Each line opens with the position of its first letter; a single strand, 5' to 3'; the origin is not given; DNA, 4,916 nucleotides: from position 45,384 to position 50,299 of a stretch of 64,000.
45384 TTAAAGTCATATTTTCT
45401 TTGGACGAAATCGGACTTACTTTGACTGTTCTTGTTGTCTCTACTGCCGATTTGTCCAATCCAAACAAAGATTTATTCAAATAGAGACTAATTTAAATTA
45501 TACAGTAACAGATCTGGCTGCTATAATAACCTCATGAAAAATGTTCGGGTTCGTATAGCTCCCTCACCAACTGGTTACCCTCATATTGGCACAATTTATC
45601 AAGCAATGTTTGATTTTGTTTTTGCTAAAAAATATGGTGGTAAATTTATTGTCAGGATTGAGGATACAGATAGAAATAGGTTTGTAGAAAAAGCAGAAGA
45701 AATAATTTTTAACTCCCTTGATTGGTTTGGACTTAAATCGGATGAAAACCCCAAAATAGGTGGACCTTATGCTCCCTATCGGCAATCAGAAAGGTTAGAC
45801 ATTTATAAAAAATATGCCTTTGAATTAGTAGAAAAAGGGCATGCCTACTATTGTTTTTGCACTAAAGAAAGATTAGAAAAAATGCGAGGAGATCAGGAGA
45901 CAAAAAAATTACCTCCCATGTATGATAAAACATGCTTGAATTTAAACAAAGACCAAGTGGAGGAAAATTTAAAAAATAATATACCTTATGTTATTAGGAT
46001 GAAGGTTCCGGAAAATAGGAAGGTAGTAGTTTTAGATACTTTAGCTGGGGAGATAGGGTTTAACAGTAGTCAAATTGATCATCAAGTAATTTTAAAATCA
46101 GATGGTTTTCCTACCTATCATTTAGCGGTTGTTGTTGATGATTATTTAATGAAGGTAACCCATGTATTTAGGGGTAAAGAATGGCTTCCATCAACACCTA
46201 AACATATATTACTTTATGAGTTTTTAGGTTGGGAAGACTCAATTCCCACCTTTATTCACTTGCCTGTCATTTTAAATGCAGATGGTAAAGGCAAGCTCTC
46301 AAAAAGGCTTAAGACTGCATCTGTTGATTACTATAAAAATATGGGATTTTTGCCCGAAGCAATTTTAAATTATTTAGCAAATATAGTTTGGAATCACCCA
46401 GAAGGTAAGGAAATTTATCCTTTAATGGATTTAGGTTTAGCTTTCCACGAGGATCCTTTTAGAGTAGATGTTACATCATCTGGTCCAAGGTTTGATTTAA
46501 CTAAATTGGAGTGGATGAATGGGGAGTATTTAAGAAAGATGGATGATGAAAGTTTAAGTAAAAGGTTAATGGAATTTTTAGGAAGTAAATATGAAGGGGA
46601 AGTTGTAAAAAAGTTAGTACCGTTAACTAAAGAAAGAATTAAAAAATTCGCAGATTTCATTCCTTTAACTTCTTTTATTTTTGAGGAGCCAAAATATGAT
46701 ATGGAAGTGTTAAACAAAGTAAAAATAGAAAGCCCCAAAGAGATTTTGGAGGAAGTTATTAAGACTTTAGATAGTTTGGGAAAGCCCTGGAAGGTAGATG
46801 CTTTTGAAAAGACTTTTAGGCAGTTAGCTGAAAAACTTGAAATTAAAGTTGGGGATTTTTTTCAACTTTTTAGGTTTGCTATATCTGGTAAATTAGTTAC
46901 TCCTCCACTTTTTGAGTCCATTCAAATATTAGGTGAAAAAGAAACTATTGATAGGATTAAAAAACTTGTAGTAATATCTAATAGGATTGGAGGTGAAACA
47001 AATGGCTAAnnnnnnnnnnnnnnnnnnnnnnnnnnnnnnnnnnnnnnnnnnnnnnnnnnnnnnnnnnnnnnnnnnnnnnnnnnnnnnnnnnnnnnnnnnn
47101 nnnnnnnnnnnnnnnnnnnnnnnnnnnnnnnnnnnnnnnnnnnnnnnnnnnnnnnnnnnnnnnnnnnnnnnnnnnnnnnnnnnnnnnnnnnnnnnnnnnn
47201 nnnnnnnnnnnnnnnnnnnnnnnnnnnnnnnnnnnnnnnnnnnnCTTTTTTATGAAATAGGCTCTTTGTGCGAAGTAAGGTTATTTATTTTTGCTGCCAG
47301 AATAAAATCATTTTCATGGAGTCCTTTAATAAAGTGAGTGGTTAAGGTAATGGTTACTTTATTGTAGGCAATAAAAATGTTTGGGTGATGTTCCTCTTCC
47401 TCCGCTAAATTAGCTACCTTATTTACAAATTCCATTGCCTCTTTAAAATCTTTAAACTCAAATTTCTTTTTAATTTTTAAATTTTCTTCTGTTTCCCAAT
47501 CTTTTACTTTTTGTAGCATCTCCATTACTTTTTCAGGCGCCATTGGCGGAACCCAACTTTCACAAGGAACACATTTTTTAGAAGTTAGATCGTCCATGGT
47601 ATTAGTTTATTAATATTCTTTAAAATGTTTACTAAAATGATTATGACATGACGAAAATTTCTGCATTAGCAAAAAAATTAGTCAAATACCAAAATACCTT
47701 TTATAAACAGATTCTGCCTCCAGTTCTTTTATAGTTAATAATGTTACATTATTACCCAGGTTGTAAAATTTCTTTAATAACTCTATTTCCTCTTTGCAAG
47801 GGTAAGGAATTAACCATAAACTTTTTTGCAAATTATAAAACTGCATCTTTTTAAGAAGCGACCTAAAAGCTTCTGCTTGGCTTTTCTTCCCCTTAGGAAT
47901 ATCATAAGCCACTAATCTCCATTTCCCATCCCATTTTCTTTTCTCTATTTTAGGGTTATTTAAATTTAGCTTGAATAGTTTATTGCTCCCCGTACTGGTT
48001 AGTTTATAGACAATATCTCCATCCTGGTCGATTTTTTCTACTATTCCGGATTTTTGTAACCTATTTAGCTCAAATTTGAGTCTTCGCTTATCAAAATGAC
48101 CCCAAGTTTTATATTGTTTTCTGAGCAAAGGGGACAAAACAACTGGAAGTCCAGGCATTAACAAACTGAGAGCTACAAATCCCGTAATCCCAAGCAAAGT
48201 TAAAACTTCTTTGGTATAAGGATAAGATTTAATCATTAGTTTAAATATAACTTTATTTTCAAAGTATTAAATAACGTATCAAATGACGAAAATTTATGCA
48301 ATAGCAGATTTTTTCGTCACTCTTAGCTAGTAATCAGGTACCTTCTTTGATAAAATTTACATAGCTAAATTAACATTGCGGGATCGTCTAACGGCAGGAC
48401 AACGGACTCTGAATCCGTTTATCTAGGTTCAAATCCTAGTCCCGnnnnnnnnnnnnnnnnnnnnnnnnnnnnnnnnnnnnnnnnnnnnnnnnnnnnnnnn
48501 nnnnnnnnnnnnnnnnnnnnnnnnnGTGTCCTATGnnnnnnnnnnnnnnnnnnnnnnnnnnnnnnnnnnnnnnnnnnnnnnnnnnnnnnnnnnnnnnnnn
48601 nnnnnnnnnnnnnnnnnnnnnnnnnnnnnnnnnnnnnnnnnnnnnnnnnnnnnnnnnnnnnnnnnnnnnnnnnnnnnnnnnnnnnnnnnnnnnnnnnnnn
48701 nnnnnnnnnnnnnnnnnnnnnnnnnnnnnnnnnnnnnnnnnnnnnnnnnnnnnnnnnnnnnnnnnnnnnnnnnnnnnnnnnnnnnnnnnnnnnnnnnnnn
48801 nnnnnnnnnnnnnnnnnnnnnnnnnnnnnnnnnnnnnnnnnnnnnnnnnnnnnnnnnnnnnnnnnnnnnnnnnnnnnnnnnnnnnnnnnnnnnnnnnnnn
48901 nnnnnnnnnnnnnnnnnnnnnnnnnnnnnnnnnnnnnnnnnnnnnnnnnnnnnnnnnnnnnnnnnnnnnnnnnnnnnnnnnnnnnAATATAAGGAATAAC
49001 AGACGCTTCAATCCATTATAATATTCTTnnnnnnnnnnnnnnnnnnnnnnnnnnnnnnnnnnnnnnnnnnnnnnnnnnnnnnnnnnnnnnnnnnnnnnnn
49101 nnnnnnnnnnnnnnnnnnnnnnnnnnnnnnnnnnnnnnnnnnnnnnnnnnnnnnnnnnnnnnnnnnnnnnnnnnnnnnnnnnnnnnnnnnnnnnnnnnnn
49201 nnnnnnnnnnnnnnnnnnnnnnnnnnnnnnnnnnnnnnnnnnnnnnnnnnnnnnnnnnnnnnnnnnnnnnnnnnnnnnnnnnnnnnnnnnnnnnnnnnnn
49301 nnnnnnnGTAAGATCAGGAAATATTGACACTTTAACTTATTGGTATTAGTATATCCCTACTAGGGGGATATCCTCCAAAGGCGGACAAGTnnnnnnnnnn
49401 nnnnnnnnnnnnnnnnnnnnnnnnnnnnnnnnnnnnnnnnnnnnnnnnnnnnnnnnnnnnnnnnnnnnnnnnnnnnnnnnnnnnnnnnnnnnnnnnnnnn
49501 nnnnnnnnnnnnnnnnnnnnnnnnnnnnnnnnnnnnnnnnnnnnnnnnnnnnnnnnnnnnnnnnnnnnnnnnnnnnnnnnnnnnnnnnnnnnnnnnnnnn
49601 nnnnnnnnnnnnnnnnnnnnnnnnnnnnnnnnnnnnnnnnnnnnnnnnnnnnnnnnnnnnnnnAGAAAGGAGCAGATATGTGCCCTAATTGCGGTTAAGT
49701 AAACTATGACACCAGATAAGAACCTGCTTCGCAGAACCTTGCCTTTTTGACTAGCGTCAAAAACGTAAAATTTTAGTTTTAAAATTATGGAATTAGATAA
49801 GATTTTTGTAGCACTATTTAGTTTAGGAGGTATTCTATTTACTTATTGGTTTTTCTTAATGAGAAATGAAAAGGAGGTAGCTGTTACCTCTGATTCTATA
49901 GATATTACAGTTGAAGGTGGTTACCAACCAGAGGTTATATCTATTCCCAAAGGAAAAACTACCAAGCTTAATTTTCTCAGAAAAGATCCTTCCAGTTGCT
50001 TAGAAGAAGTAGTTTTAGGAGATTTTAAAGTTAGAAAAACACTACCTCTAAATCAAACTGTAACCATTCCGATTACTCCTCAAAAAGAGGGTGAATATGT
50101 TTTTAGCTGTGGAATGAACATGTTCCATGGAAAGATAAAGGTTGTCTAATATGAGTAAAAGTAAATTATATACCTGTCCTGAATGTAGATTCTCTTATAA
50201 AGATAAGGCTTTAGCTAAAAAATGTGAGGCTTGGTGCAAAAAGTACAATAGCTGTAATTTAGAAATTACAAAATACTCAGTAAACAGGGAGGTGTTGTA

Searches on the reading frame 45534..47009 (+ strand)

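Call 11: search_protein_families(library=pfam, proteins=[window:45534-47009:+], max_evalue=0.0001)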
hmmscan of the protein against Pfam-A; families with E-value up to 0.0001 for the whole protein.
window:45534-47009:+ (491 aa): 2 families
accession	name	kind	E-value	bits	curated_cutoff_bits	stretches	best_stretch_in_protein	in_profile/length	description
PF00749.27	tRNA-synt_1c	-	4.7e-97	325.1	23.4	1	3-297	1-288/314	tRNA synthetases class I (E and Q), catalytic domain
PF19269.4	Anticodon_2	-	7.8e-31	107.8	23.6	1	343-478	4-140/141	Anticodon binding domain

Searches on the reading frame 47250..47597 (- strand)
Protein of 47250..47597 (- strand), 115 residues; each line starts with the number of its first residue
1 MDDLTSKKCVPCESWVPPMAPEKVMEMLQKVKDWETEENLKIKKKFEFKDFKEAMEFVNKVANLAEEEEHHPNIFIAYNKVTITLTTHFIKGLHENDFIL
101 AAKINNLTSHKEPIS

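Call 69: search_protein_families(library=pfam, proteins=[window:47250-47597:-], max_evalue=0.001)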
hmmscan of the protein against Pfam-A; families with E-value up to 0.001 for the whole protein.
window:47250-47597:- (115 aa): 1 family
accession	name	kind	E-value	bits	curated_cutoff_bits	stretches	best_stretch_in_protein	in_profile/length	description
PF01329.24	Pterin_4a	-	4.1e-33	113.8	26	1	18-107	2-91/91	Pterin 4 alpha carbinolamine dehydratase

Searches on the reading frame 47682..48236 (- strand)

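Call 69: search_protein_families(library=pfam, proteins=[window:47682-48236:-], max_evalue=0.001)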
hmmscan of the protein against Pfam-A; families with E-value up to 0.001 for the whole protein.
window:47682-48236:- (184 aa): 2 families
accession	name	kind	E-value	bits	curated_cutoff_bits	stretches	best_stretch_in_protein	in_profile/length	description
PF20803.2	PaaX_M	-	4.9e-18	65.4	24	1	100-173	2-75/83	PaaX protein central Cas2-like domain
PF09827.14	CRISPR_Cas2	-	0.00014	22.4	23.8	0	106-150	2-42/74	CRISPR associated protein Cas2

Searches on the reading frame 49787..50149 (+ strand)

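Call 69: search_protein_families(library=pfam, proteins=[window:49787-50149:+], max_evalue=0.001)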
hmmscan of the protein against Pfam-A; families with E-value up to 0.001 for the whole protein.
window:49787-50149:+ (120 aa): 2 families
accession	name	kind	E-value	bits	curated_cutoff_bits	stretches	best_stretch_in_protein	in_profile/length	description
PF13473.12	Cupredoxin_1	-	1.2e-22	80.3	27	1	16-117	2-102/104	Cupredoxin-like domain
PF20814.2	CAA3_Cox_suIV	-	0.00051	20.8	27.5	1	6-40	2-36/64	CAA3-type cytochrome c oxidase subunit IV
